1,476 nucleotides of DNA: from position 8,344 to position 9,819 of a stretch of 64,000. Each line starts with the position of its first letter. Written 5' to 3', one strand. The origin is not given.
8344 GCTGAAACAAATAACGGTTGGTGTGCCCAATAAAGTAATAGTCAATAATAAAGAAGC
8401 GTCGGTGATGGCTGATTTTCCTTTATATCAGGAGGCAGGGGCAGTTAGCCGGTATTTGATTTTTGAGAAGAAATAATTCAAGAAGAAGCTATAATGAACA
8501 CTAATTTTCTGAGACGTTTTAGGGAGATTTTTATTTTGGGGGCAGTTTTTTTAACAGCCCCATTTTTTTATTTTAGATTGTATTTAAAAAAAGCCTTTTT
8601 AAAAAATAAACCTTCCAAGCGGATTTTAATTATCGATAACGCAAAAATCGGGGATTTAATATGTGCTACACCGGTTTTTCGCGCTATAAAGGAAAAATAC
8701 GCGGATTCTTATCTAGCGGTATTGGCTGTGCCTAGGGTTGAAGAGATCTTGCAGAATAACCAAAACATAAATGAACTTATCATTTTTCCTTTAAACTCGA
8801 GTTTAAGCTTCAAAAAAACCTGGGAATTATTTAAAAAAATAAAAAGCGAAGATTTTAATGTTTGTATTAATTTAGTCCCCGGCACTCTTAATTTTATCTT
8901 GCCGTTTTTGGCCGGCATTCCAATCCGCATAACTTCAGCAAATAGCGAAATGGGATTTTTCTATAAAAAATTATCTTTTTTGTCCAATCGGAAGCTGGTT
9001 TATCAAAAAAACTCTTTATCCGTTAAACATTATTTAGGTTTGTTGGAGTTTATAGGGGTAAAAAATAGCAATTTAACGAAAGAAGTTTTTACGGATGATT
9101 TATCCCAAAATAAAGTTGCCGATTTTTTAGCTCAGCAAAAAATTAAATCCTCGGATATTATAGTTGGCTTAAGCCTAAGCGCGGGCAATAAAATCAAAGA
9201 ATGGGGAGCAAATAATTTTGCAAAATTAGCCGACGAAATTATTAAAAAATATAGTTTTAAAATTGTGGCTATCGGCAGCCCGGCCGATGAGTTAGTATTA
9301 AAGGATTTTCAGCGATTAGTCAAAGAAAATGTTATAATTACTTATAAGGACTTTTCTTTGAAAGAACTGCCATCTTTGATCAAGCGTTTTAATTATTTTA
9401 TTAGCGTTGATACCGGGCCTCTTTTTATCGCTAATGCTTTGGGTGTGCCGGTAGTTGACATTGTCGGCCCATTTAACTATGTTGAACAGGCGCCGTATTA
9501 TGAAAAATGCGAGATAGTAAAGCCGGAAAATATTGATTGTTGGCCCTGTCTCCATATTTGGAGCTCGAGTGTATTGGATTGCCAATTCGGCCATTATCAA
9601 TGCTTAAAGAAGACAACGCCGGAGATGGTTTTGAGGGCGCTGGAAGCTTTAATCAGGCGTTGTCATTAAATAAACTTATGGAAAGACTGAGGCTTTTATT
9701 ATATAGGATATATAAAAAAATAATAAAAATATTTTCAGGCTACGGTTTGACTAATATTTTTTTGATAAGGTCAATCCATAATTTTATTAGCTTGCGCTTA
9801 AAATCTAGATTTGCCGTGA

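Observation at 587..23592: About 23-kb co-directional glycan locus unusually rich in methyltransferases and in paired Dpm1-like GT2 plus GT-C membrane transferases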

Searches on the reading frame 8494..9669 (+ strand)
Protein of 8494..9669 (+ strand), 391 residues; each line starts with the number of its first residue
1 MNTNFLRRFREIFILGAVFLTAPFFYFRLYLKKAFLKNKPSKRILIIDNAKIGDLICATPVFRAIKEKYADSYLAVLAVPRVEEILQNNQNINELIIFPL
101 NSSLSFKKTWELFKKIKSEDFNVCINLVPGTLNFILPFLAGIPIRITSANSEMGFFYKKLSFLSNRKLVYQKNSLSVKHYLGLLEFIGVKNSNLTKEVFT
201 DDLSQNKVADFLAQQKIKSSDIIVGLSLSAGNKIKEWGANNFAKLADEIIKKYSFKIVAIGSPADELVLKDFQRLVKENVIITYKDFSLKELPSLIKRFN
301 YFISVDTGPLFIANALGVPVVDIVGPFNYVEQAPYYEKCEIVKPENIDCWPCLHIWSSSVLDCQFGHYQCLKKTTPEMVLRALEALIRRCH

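Call 6: search_protein_families(library=pfam, proteins=[window:8494-9669:+], max_evalue=0.01)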
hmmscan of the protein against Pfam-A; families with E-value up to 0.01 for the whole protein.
window:8494-9669:+ (391 aa): 1 family
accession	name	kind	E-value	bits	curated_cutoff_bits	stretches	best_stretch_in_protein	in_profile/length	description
PF01075.23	Glyco_transf_9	-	2.6e-20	73.3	22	1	110-355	2-239/247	Glycosyltransferase family 9 (heptosyltransferase)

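Call 13: find_encoding_contigs(protein=window:8494-9669:+, flank=10000, max_places=6)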
Protein window:8494-9669:+ (391 aa): 6 contigs read that carry it; 1 place shown.
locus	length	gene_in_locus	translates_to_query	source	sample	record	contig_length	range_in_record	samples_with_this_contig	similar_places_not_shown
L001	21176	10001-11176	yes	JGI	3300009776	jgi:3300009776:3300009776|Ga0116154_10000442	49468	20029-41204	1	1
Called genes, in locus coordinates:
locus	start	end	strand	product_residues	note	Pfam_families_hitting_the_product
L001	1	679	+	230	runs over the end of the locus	PF00535:Glycos_transf_2, PF10111:Glyco_tranf_2_2, PF13641:Glyco_tranf_2_3 (weak)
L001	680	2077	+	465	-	PF02310:B12-binding, PF04055:Radical_SAM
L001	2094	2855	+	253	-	PF00535:Glycos_transf_2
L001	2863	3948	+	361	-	PF13231:PMT_2 (weak)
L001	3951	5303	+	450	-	PF13231:PMT_2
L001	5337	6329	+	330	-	PF01370:Epimerase, PF04321:RmlD_sub_bind, PF16363:GDP_Man_Dehyd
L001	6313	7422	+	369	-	PF00155:Aminotran_1_2, PF00266:Aminotran_5, PF01041:DegT_DnrJ_EryC1, PF01212:Beta_elim_lyase, PF01053:Cys_Met_Meta_PP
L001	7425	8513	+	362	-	PF00535:Glycos_transf_2, PF04138:GtrA_DPMS_TM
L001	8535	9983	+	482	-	PF13231:PMT_2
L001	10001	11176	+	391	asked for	PF01075:Glyco_transf_9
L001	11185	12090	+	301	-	PF02475:TRM5-TYW2_MTfase (weak), PF01135:PCMT (weak), PF05050:Methyltransf_21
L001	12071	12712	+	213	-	PF13489:Methyltransf_23, PF07021:MetW, PF13847:Methyltransf_31, PF08241:Methyltransf_11, PF08242:Methyltransf_12 (weak), PF13649:Methyltransf_25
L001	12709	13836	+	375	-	PF13439:Glyco_transf_4 (weak), PF00534:Glycos_transf_1, PF13692:Glyco_trans_1_4, PF13524:Glyco_trans_1_2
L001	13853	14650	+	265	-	PF05050:Methyltransf_21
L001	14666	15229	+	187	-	PF13489:Methyltransf_23, PF05175:MTS (weak), PF13847:Methyltransf_31, PF08241:Methyltransf_11, PF08242:Methyltransf_12, PF13649:Methyltransf_25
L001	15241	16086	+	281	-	PF08241:Methyltransf_11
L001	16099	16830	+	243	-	PF00535:Glycos_transf_2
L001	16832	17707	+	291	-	PF01073:3Beta_HSD, PF01370:Epimerase, PF02719:Polysacc_synt_2, PF04321:RmlD_sub_bind, PF05368:NmrA, PF13460:NAD_binding_10, PF16363:GDP_Man_Dehyd, PF07993:NAD_binding_4 (weak)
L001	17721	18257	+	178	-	PF13489:Methyltransf_23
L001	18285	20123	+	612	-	-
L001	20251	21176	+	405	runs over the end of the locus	PF13439:Glyco_transf_4 (weak), PF00534:Glycos_transf_1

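Call 17: search_protein_families(library=ncbifam, proteins=[window:8494-9669:+], max_evalue=0.001)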
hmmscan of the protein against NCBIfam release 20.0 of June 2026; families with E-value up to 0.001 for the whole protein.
window:8494-9669:+ (391 aa): 5 families
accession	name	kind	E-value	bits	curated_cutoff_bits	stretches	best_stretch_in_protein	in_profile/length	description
TIGR02195.1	heptsyl_trn_II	equivalog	1.2e-37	129.9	134.6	1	43-387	1-338/339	lipopolysaccharide heptosyltransferase II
NF007742.0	PRK10422.1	equivalog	2.3e-20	72.7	467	1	38-339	2-303/352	lipopolysaccharide core heptosyltransferase RfaQ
TIGR02201.1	heptsyl_trn_III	equivalog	2.9e-20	72.6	170.2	1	43-342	1-304/344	putative lipopolysaccharide heptosyltransferase III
NF008162.0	PRK10916.1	equivalog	2.4e-18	66.5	569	1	43-387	2-343/348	ADP-heptose--LPS heptosyltransferase RfaF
TIGR02193.1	heptsyl_trn_I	equivalog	7.3e-11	41.8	185.3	1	43-346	1-303/320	lipopolysaccharide heptosyltransferase I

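Call 57: find_homologous_proteins(query=window:8494-9669:+, max_evalue=1e-10)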
Query window:8494-9669:+ (391 aa): 247 proteins with E <= 1e-10 among 6624 candidates; the best 120 are listed.
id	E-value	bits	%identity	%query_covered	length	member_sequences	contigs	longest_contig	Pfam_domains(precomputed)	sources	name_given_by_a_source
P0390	1.7e-257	872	100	100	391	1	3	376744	PF01075.24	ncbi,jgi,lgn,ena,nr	ncbi:MAG TPA: glycosyltransferase family 9 protein [Candidatus Portnoybacteria bacterium]|nr:glycosy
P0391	1.6e-220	750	86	99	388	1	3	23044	PF01075.24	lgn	-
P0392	8.1e-171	587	68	98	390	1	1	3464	PF01075.24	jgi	jgi:lipopolysaccharide heptosyltransferase II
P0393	4.3e-164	565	65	99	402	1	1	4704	PF01075.24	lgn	-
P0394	1.6e-160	553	66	96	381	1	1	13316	PF01075.24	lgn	-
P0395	1.1e-140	488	57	99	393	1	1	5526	PF01075.24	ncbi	-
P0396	2.8e-140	486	57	99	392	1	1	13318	PF01075.24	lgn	-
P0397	6.9e-140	485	58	99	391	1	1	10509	PF01075.24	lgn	-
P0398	2.4e-131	457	54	98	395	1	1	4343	PF01075.24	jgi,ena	-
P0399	6.8e-129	449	53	99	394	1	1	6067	PF01075.24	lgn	-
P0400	5.5e-127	442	56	89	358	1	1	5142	PF01075.24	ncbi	-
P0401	1.3e-124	435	52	99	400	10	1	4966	PF01075.24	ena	-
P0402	1.2e-123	431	52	99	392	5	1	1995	PF01075.24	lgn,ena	-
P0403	9.4e-123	429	52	97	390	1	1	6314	PF01075.24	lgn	-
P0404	1.2e-121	425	54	98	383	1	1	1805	PF01075.24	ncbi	-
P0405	1.6e-121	425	53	96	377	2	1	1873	PF01075.24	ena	-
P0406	2.6e-121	424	54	89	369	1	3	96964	PF01075.24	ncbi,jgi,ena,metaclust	metaclust:\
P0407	1.0e-112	396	52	88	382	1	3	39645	PF01075.24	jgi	-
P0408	4.7e-103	364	46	99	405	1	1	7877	PF01075.24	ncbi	-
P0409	1.6e-101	359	49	88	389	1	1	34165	PF01075.24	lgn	-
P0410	1.9e-96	342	46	89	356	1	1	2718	PF01075.24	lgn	-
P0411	3.7e-87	311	42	97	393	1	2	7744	PF01075.24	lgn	-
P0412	1.1e-86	310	44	98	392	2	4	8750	PF01075.24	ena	-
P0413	1.1e-85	307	58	60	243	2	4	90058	PF01075.24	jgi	-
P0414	3.3e-80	289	39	96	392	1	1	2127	PF01075.24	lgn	-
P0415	1.8e-78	283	37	99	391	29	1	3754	PF01075.24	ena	-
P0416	3.4e-78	282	40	93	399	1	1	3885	PF01075.24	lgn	-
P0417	4.1e-78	282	41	94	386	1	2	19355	PF01075.24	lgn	-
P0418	4.7e-78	281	42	95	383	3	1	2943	PF01075.24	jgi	jgi:ADP-heptose:LPS heptosyltransferase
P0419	6.7e-78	281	38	97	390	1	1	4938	PF01075.24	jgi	-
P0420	8.9e-78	281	40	95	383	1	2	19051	PF01075.24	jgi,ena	-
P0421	1.5e-77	280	37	99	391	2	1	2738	PF01075.24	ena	-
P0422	2.7e-77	279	41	97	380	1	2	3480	PF01075.24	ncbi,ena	-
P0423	1.0e-76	277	41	95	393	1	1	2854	PF01075.24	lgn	-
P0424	1.9e-76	276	39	97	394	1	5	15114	PF01075.24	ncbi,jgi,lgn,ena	-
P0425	3.9e-76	275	39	98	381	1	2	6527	PF01075.24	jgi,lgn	jgi:heptosyltransferase-2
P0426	5.4e-76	275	40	97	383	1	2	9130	PF01075.24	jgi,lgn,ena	-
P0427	7.5e-76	274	40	93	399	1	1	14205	PF01075.24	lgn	-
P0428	8.1e-76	274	40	98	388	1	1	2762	PF01075.24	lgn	-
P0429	1.6e-75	273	41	96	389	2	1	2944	PF01075.24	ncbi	-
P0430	2.1e-75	273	38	96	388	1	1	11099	PF01075.24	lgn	-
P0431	3.9e-75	272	40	93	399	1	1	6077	PF01075.24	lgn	-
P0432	4.5e-75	272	39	95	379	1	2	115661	PF01075.24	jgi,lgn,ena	jgi:ADP-heptose:LPS heptosyltransferase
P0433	5.3e-75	271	36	96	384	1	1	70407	PF01075.24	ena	-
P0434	8.1e-75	271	38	96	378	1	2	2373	PF01075.24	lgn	-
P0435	8.7e-75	271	40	94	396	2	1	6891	PF01075.24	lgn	-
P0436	2.3e-73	266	36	97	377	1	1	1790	PF01075.24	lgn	-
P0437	2.5e-73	266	39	96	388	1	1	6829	PF01075.24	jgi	-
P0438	2.6e-73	266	41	91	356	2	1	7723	PF01075.24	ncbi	-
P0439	3.4e-73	265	37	96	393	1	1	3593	PF01075.24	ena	-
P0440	8.1e-73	264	38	96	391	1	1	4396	PF01075.24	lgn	-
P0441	8.4e-73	264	40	98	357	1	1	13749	PF01075.24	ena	-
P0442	1.6e-72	263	38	96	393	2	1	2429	PF01075.24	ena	-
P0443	2.8e-72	262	41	98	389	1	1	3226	PF01075.24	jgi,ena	-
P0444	3.4e-72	262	39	88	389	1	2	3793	PF01075.24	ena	-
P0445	4.8e-72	262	41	88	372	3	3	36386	PF01075.24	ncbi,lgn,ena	-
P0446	6.8e-72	261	36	97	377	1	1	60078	PF01075.24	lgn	-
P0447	3.4e-71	259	36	97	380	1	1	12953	PF01075.24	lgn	-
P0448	5.5e-71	258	36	97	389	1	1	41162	PF01075.24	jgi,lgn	jgi:lipopolysaccharide heptosyltransferase II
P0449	6.7e-71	258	39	90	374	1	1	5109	PF01075.24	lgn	-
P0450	1.2e-70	257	37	96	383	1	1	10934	PF01075.24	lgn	-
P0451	1.4e-70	257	36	97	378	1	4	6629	PF01075.24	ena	-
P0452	1.8e-70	256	38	97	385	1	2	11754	PF01075.24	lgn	-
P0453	7.3e-70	254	37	96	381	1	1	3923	PF01075.24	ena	-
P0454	1.7e-69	253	41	88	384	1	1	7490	PF01075.24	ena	-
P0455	2.4e-69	253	36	96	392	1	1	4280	PF01075.24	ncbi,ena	-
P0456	2.3e-68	250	36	97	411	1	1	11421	PF01075.24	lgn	-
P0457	1.3e-67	247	39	88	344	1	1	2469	PF01075.24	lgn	-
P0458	2.1e-67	246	36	97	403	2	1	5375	PF01075.24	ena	-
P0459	2.9e-67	246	35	97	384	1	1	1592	PF01075.24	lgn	-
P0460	5.4e-67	245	38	92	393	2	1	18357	PF01075.24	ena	-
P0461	1.7e-66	243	39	96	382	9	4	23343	PF01075.24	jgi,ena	-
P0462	3.9e-66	242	40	98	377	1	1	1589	PF01075.24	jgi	jgi:ADP-heptose:LPS heptosyltransferase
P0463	7.5e-66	241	39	96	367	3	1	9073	PF01075.24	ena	-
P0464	9.9e-66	241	37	97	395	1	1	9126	PF01075.24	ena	-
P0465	1.6e-65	240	36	99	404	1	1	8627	PF01075.24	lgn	-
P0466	2.8e-65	239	39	97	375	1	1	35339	PF01075.24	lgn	-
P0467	1.3e-64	237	34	97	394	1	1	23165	PF01075.24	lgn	-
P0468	1.1e-63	234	37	95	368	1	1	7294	PF01075.24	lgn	-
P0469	7.7e-63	231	37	95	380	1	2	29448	PF01075.24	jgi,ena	-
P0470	1.5e-62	230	37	98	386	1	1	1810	PF01075.24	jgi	-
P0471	1.5e-62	230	40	95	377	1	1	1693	PF01075.24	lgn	-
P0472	3.2e-62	229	37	98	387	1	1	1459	PF01075.24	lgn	-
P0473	3.3e-62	229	41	88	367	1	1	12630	PF01075.24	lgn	-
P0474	4.0e-62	229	36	93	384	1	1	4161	PF01075.24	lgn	-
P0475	7.0e-62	228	35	96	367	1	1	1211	PF01075.24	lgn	-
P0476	1.1e-61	228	37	94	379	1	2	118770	PF01075.24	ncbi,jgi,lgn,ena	ncbi:MAG: glycosyltransferase family 9 protein [Candidatus Paceibacterota bacterium]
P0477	1.2e-61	227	36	97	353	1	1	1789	PF01075.24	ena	-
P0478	1.7e-61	227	41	83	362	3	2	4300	PF01075.24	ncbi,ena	ncbi:MAG: glycosyltransferase family 9 protein [Patescibacteria group bacterium]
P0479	1.8e-61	227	41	88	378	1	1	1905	PF01075.24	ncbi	-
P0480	1.9e-61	227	35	93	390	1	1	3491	PF01075.24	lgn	-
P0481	2.0e-61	227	33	97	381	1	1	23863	PF01075.24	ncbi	ncbi:MAG: glycosyltransferase family 9 protein [Candidatus Nealsonbacteria bacterium]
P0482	2.1e-61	227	37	98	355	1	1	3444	PF01075.24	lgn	-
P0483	2.8e-60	223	38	97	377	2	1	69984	PF01075.24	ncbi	-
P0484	3.1e-60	223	38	99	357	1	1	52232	PF01075.24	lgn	-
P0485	4.7e-60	222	36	97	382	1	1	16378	PF01075.24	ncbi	-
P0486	4.9e-60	222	41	84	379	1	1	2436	PF01075.24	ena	-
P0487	1.1e-59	221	38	95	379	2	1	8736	PF01075.24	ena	-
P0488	1.7e-59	220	36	98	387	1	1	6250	PF01075.24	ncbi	-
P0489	1.7e-59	220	35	92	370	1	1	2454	PF01075.24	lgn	-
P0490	3.5e-59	219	35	98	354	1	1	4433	PF01075.24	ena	-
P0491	5.5e-59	219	39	86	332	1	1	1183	PF01075.24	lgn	-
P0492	7.3e-59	218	34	97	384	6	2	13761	PF01075.24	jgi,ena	-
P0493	2.4e-58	217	35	98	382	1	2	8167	PF01075.24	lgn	-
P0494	2.6e-58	216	39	82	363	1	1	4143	PF01075.24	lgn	-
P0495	5.1e-58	215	41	85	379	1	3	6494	PF01075.24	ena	-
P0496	1.3e-57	214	36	97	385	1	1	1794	PF01075.24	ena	-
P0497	3.1e-57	213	37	83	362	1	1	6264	PF01075.24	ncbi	-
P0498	3.5e-57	213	28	89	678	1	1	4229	PF01075.24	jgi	-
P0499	5.3e-57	212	39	84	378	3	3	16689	PF01075.24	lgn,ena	-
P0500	9.9e-57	211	36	87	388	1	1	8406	PF01075.24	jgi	jgi:heptosyltransferase II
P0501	1.2e-56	211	34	98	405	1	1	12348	PF01075.24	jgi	jgi:heptosyltransferase II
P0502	1.2e-56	211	37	85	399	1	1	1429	PF01075.24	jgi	jgi:ADP-heptose:LPS heptosyltransferase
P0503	2.0e-56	210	41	79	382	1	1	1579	PF01075.24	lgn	-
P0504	3.3e-56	210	40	75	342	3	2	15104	PF01075.24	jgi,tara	jgi:ADP-heptose:LPS heptosyltransferase|tara:strand:+ start:366 stop:1394 length:1029 start_codon:ye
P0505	6.6e-56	209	35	89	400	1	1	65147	PF01075.24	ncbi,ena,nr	ncbi:MAG: glycosyl transferase, family 9 [Parcubacteria group bacterium Gr01-1014_17]|nr:MAG: glycos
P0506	1.2e-55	208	35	84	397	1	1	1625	PF01075.24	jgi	-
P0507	1.8e-55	207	38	76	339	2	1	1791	PF01075.24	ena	-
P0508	4.1e-55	206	39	82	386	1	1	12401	PF01075.24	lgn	-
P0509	1.3e-54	204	33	99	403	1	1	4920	PF01075.24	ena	-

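Call 58: find_encoding_contigs(protein=P0406, flank=10000, max_places=1)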
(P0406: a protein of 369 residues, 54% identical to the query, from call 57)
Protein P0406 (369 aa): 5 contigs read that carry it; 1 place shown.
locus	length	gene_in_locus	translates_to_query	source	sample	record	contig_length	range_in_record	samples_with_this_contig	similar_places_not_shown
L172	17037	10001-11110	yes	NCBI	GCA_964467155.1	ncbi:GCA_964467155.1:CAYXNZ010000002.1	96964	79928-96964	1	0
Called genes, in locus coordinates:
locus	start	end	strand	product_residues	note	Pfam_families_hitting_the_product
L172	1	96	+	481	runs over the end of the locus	PF02310:B12-binding, PF04055:Radical_SAM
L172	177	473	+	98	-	PF01541:GIY-YIG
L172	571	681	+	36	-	-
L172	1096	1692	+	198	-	-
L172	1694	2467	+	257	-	PF08843:AbiEii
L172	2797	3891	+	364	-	PF02661:Fic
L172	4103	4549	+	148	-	PF01797:Y1_Tnp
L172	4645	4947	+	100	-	PF01541:GIY-YIG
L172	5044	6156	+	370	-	PF13439:Glyco_transf_4, PF13579:Glyco_trans_4_4 (weak), PF20706:GT4-conflict, PF00534:Glycos_transf_1, PF13692:Glyco_trans_1_4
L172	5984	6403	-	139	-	-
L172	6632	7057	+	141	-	PF13489:Methyltransf_23, PF13847:Methyltransf_31 (weak), PF13649:Methyltransf_25 (weak), PF08241:Methyltransf_11, PF08242:Methyltransf_12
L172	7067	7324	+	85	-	-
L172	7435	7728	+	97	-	PF01541:GIY-YIG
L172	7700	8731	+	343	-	PF00534:Glycos_transf_1, PF13692:Glyco_trans_1_4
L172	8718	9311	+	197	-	PF05148:Methyltransf_8 (weak), PF13489:Methyltransf_23, PF08241:Methyltransf_11, PF08242:Methyltransf_12 (weak), PF13649:Methyltransf_25 (weak), PF13847:Methyltransf_31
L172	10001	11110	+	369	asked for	PF01075:Glyco_transf_9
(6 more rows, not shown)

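Call 77: search_protein_families(library=pfam, proteins=[P0498], max_evalue=0.01)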
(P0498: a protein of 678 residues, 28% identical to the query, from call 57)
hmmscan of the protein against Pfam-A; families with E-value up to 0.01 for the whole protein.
P0498 (678 aa): 3 families
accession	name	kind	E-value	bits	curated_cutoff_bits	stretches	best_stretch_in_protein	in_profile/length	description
PF01075.23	Glyco_transf_9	-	2.8e-74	250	22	2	409-655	2-242/247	Glycosyltransferase family 9 (heptosyltransferase)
PF02350.25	Epimerase_2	-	7.7e-05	22.1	30.6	0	534-621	201-290/347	UDP-N-acetylglucosamine 2-epimerase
PF04230.19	PS_pyruv_trans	-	0.0026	18.2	25.3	0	515-599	169-258/280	Polysaccharide pyruvyl transferase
